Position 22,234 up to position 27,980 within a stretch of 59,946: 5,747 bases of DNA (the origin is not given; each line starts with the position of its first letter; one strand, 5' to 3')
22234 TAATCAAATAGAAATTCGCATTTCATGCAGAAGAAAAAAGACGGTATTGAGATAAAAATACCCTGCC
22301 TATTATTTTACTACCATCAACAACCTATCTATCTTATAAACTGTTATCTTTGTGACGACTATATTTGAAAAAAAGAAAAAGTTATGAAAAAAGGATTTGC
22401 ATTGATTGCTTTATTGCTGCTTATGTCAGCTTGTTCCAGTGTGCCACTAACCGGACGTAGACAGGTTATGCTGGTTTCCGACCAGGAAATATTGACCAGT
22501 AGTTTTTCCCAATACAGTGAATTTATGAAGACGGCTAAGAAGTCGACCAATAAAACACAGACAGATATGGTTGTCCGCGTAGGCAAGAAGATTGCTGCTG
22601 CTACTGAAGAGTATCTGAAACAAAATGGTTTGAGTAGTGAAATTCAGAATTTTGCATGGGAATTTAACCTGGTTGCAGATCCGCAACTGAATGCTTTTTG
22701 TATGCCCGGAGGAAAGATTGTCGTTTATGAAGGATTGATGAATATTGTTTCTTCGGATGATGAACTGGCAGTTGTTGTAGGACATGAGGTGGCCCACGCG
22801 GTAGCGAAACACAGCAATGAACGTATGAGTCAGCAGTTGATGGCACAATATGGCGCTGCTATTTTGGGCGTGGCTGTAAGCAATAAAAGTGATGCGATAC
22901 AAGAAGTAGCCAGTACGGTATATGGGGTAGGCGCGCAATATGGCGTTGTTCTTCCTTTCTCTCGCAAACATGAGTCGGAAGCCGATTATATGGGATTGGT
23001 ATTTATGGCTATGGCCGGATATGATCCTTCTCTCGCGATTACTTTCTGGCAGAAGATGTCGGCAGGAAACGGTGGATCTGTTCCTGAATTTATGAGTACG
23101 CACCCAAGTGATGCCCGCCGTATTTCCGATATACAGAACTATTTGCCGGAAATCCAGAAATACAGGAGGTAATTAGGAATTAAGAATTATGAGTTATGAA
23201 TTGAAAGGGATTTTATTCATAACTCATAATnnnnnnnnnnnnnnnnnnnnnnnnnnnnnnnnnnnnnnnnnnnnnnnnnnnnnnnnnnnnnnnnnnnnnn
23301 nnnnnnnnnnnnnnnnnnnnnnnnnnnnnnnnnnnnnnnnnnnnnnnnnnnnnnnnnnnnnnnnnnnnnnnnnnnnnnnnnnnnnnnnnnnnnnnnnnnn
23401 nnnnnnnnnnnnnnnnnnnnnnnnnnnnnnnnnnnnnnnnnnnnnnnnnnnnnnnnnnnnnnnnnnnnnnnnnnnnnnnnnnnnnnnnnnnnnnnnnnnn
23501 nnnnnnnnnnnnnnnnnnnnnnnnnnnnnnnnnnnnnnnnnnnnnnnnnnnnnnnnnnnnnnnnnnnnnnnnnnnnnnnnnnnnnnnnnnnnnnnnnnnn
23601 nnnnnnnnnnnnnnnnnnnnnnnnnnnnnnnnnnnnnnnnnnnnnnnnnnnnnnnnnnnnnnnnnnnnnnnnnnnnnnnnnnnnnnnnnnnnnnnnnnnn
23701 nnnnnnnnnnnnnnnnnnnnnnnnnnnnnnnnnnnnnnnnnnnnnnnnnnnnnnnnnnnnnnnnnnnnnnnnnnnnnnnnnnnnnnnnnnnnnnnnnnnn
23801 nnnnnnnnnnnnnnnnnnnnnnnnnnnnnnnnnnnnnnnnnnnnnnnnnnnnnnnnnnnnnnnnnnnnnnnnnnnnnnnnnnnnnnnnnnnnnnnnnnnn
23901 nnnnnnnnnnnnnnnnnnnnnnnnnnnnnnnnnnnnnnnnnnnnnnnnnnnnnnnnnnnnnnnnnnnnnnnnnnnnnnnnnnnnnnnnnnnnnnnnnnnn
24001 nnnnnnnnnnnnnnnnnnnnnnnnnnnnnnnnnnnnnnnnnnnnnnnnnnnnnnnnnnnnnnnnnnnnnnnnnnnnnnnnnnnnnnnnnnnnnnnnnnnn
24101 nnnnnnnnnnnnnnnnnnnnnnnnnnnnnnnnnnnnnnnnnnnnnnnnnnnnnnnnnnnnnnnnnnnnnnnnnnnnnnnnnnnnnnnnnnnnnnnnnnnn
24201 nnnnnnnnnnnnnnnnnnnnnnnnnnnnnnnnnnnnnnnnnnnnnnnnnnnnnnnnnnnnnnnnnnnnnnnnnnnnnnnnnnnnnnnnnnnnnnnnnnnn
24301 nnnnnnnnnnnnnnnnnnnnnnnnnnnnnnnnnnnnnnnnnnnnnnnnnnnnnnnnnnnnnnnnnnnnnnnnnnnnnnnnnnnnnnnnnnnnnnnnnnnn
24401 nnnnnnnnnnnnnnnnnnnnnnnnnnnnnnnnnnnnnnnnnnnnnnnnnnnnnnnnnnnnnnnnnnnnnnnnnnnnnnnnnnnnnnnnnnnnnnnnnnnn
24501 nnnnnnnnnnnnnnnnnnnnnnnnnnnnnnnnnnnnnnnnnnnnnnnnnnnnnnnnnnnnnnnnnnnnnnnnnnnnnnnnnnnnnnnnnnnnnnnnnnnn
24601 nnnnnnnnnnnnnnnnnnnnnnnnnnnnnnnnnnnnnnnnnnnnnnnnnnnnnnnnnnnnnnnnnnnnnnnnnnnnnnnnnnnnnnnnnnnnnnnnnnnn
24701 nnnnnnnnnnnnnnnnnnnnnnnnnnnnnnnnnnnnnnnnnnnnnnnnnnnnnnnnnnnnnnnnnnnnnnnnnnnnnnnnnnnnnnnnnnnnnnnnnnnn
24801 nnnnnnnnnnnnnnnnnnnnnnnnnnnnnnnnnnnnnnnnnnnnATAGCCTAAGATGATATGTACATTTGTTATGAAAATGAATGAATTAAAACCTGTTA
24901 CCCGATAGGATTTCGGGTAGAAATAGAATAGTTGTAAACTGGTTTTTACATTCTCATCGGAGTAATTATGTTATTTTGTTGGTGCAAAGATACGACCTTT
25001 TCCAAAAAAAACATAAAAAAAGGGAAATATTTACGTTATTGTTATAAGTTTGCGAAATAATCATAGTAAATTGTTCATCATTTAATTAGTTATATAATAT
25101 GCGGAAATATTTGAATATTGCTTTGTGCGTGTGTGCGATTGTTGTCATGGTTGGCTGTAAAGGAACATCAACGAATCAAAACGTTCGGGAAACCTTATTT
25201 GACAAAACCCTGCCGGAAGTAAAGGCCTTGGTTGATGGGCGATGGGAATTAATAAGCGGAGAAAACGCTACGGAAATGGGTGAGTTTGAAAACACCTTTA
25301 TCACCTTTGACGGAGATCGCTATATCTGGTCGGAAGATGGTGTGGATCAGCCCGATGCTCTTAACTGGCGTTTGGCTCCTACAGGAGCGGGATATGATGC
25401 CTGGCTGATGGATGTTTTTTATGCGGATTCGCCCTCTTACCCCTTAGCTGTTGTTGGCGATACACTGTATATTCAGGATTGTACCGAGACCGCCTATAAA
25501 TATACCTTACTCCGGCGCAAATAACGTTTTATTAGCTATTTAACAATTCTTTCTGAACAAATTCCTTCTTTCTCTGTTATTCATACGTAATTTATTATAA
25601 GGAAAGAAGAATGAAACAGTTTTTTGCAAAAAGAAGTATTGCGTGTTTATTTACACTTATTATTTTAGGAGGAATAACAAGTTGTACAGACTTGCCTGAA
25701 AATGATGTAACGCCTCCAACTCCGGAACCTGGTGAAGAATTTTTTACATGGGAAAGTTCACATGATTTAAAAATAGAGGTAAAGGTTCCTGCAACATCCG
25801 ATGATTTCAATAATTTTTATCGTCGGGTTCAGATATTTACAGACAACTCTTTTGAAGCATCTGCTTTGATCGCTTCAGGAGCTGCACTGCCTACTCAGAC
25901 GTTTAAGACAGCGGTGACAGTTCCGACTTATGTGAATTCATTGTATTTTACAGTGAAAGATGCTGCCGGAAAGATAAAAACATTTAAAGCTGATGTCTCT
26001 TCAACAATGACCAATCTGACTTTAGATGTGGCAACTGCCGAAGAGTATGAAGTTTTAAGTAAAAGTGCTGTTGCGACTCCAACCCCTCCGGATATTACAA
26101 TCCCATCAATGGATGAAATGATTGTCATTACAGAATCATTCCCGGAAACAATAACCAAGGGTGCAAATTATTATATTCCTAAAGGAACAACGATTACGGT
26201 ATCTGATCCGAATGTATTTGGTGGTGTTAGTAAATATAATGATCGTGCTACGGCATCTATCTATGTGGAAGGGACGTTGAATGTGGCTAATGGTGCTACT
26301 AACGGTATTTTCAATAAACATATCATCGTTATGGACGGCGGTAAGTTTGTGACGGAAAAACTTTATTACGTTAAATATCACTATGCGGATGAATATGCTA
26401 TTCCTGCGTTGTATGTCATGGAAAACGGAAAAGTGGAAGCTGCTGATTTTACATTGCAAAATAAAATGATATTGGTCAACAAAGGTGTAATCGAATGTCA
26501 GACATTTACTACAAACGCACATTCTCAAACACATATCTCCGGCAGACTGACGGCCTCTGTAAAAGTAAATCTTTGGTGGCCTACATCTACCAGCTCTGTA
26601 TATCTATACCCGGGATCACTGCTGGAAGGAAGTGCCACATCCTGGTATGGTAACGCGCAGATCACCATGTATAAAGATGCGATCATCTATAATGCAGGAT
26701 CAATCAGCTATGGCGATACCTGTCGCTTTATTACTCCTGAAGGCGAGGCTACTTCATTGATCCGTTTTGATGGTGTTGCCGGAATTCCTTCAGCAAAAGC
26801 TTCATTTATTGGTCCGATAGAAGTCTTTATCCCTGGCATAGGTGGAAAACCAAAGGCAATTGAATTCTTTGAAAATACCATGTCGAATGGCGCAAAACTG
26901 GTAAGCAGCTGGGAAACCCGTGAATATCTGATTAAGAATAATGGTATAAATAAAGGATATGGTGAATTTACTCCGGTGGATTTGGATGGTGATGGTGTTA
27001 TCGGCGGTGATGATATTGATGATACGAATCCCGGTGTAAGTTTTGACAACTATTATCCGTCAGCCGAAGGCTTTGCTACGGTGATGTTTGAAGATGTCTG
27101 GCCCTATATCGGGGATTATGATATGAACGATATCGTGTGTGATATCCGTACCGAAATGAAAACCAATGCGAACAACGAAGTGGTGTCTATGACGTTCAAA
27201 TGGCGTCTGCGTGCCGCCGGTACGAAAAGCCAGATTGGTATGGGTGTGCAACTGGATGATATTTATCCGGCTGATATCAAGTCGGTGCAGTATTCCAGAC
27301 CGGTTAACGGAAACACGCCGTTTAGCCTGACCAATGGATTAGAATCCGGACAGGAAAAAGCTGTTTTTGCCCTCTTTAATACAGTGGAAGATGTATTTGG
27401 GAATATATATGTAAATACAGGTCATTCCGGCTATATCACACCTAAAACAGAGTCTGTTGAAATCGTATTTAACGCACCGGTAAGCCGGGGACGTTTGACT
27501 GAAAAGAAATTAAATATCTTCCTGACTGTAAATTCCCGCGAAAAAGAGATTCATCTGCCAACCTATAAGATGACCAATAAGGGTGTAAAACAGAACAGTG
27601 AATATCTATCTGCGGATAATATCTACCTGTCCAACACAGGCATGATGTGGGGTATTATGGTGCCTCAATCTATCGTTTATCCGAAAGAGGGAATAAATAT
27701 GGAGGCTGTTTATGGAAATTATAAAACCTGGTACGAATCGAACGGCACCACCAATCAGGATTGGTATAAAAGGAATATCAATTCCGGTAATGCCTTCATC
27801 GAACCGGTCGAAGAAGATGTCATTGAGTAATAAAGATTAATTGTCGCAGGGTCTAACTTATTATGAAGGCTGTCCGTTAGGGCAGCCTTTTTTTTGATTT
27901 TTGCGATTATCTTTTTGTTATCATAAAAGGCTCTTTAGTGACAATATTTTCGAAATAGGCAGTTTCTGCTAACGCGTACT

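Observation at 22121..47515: Recurrent architecture: four sequence-unrelated arrays, each 4 units x ~22 bp = 88 bp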

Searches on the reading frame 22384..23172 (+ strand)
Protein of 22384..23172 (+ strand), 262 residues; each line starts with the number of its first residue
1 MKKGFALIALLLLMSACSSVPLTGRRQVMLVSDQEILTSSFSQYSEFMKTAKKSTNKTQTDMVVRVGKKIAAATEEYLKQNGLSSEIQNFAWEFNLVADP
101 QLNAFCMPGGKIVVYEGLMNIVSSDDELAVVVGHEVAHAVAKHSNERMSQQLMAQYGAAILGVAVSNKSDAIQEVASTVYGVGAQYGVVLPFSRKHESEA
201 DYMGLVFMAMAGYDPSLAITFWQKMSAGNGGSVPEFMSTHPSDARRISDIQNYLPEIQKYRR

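Call 11: search_protein_families(library=pfam, proteins=[window:22384-23172:+])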
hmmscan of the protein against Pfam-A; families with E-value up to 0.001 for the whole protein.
window:22384-23172:+ (262 aa): 1 family
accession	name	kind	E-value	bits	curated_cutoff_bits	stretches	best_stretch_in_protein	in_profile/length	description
PF01435.24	Peptidase_M48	-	3.5e-40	138.3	20.3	1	71-252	8-184/186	Peptidase family M48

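Call 39: find_encoding_contigs(protein=window:22384-23172:+, flank=3000, max_places=10)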
Protein window:22384-23172:+ (262 aa): no gene with exactly this product is on record in the collection.

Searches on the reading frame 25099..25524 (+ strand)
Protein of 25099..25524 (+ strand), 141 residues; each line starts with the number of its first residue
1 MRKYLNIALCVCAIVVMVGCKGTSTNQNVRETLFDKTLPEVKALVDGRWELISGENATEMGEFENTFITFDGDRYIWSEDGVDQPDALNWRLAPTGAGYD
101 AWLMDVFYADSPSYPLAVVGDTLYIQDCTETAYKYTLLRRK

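Call 71: search_protein_families(library=pfam, proteins=[window:25099-25524:+], max_evalue=0.000001)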
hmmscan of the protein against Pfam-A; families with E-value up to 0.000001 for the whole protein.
window:25099-25524:+ (141 aa): 0 families

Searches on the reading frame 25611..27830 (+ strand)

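Call 11: search_protein_families(library=pfam, proteins=[window:25611-27830:+])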
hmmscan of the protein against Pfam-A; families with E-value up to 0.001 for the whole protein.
window:25611-27830:+ (739 aa): 1 family
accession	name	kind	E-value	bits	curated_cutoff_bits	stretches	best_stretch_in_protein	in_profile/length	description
PF16130.10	DUF4842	-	1.7e-38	133.3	22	1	522-719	1-208/208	Domain of unknown function (DUF4842)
